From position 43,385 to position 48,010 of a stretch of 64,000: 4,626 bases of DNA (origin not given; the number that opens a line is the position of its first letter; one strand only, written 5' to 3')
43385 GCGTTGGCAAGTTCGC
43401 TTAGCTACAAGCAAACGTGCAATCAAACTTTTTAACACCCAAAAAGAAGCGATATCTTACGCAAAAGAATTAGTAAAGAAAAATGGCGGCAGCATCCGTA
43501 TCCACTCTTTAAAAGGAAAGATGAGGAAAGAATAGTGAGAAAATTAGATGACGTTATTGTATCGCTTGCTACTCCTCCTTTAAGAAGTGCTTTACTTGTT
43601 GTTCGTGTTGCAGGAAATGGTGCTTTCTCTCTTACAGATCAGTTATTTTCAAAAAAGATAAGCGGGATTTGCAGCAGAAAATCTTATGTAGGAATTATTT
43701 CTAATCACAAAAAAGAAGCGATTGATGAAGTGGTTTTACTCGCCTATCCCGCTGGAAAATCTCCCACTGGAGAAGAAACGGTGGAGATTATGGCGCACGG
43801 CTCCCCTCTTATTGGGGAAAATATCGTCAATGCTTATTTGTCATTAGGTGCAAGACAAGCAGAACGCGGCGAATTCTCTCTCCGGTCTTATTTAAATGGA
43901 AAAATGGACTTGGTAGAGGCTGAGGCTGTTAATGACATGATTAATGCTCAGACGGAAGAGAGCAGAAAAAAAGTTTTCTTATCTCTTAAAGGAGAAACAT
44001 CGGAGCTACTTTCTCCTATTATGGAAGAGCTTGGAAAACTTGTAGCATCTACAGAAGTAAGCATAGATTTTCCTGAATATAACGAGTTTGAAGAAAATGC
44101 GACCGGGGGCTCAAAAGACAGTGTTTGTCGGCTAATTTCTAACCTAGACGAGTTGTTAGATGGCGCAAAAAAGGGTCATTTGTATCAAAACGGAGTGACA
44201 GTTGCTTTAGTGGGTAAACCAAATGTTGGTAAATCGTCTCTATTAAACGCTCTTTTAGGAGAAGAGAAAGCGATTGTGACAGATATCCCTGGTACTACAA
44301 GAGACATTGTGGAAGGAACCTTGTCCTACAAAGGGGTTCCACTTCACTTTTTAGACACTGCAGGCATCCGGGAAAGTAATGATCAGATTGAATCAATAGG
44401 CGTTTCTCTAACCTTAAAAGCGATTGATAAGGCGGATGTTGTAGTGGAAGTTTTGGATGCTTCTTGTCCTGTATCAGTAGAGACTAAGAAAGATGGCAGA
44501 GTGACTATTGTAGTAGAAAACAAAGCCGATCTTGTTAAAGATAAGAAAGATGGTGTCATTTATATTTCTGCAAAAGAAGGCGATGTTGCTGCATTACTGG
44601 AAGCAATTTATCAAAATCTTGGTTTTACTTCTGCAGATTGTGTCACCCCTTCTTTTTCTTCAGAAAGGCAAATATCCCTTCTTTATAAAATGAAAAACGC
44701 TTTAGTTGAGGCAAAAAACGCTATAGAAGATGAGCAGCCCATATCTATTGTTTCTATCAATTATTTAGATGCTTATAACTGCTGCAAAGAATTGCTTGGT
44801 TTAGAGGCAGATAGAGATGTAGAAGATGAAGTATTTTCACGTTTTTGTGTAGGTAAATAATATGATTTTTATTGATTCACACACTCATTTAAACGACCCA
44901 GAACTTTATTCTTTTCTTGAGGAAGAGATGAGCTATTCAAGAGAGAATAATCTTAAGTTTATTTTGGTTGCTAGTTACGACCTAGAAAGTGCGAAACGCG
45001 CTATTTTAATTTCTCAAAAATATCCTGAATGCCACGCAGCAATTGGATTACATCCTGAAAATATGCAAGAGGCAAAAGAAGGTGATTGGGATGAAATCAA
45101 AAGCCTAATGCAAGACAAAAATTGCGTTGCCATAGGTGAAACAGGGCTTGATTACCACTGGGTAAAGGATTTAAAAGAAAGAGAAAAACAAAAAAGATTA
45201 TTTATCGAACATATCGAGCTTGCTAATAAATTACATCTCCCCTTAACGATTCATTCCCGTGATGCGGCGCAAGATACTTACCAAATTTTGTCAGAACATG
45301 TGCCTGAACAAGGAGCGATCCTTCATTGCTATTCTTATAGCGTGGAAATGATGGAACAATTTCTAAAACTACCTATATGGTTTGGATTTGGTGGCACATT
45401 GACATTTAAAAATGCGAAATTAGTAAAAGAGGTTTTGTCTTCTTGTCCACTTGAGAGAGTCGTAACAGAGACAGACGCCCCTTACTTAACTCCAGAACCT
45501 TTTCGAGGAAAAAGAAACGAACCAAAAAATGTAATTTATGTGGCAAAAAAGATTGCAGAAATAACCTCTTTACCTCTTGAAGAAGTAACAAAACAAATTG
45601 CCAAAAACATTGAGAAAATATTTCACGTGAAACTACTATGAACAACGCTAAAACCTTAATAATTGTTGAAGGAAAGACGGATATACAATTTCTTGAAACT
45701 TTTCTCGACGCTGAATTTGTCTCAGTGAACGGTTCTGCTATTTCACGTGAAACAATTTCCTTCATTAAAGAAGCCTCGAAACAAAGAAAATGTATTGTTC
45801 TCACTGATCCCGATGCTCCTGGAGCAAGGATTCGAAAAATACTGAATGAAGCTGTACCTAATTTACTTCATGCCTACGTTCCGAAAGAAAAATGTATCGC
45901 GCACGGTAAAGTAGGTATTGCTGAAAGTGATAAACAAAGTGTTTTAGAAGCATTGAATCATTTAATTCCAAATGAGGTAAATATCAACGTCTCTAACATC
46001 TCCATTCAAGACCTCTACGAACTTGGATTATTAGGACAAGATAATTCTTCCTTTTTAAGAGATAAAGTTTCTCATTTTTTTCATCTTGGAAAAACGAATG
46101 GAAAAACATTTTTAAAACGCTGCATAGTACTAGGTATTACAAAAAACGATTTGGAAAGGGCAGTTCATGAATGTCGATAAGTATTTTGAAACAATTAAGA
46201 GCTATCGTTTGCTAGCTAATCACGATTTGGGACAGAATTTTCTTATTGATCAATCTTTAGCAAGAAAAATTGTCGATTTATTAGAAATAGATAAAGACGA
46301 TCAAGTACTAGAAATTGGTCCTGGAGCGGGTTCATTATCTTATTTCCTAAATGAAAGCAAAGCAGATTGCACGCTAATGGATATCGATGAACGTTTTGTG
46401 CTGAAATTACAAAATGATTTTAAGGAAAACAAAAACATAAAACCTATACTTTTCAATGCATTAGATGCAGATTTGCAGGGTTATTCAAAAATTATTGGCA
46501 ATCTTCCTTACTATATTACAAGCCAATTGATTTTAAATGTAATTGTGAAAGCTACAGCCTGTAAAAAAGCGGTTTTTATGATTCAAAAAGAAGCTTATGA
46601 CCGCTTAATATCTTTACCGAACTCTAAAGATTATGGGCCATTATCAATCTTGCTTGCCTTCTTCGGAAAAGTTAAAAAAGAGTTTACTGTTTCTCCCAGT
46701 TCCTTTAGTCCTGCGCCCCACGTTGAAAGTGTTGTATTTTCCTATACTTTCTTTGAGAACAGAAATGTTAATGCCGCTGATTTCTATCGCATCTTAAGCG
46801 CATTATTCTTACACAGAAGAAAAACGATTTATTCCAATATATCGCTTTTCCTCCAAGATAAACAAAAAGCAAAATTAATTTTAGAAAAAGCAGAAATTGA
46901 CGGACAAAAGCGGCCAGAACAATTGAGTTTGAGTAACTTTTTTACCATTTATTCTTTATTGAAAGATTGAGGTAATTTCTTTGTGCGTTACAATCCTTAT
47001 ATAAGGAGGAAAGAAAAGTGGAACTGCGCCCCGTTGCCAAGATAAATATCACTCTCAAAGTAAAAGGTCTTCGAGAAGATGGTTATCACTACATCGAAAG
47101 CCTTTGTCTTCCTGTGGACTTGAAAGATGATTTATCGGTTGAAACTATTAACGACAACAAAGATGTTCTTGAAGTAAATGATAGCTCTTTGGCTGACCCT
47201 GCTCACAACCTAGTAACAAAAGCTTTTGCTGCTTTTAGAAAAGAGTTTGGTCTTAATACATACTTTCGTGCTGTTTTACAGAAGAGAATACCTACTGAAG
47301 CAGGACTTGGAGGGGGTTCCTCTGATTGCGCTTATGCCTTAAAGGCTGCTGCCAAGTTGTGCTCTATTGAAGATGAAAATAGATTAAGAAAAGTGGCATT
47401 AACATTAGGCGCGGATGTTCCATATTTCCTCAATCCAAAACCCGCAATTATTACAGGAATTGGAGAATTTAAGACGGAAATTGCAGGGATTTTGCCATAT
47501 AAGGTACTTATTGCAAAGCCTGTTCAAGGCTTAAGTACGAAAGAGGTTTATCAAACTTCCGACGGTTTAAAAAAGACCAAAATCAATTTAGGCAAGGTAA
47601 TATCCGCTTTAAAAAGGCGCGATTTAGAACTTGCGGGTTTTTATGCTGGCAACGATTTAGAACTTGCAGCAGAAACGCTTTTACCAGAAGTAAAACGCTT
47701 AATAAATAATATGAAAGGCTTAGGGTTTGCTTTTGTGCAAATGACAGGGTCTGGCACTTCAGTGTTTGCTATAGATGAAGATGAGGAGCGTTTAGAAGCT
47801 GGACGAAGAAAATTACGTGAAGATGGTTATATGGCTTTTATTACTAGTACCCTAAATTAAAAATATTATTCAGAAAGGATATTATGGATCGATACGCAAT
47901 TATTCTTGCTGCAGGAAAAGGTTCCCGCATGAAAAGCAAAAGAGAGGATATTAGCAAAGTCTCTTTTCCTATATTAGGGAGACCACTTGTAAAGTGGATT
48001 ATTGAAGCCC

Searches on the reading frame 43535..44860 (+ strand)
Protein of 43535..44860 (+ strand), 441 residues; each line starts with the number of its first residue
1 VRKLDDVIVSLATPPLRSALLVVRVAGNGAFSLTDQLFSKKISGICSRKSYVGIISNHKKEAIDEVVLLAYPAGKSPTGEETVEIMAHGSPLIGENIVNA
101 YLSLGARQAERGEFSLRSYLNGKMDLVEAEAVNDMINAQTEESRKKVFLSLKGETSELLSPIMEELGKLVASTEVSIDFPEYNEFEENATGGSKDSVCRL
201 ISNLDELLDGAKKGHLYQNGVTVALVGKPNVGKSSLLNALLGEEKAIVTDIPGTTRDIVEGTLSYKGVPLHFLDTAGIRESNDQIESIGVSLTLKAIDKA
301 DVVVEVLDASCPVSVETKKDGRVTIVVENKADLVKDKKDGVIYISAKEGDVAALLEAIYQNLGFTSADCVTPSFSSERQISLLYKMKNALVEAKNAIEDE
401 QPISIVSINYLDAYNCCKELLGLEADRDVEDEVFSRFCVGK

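Call 88: search_protein_families(library=pfam, proteins=[window:43535-44860:+], max_evalue=0.00001)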
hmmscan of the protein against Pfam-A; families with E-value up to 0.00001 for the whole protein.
window:43535-44860:+ (441 aa): 5 families
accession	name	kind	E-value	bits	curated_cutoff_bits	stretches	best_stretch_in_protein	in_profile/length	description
PF12631.12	MnmE_helical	-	1.7e-38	133.3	40.1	1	126-438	1-211/211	MnmE helical domain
PF10396.14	TrmE_N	-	8e-29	100.7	29.8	1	8-123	2-117/117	GTP-binding protein TrmE N-terminus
PF01926.29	MMR_HSR1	-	3.8e-26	91.9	21.9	1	222-315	1-86/113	50S ribosome-binding GTPase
PF02421.24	FeoB_N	-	2.4e-12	47.1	27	1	222-311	2-90/156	Ferrous iron transport protein B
PF00350.29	Dynamin_N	-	6.1e-08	33.3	27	0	223-258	1-35/168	Dynamin family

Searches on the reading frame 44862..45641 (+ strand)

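Call 88: search_protein_families(library=pfam, proteins=[window:44862-45641:+], max_evalue=0.00001)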
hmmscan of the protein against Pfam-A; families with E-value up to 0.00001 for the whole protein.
window:44862-45641:+ (259 aa): 1 family
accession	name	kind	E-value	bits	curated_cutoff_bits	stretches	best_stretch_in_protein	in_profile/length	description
PF01026.27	TatD_DNase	-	2.9e-81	273.1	27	1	4-255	1-253/253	TatD related DNase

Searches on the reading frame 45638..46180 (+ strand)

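Call 88: search_protein_families(library=pfam, proteins=[window:45638-46180:+], max_evalue=0.00001)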
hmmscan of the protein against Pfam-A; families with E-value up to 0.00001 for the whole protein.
window:45638-46180:+ (180 aa): 2 families
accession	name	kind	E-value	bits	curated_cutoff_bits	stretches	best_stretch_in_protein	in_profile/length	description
PF13331.11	DUF4093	-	3e-17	63.4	25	1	91-176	1-86/86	Domain of unknown function (DUF4093)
PF01751.28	Toprim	-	3.6e-09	37.1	23.1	1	6-74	1-81/96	Toprim domain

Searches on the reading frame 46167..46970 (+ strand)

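Call 88: search_protein_families(library=pfam, proteins=[window:46167-46970:+], max_evalue=0.00001)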
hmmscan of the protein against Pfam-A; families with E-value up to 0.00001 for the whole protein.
window:46167-46970:+ (267 aa): 1 family
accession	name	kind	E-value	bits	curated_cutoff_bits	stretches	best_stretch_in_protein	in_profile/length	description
PF00398.26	RrnaAD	-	2.1e-45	155.3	24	1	17-265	4-261/263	Ribosomal RNA adenine dimethylase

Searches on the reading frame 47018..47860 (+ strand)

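Call 88: search_protein_families(library=pfam, proteins=[window:47018-47860:+], max_evalue=0.00001)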
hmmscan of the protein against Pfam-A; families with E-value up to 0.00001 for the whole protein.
window:47018-47860:+ (280 aa): 2 families
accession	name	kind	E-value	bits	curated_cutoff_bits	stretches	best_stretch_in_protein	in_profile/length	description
PF00288.32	GHMP_kinases_N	-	2.6e-11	44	22.3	1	64-137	1-83/87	GHMP kinases N terminal domain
PF08544.19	GHMP_kinases_C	-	5.8e-11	43.1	21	1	195-270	2-83/85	GHMP kinases C terminal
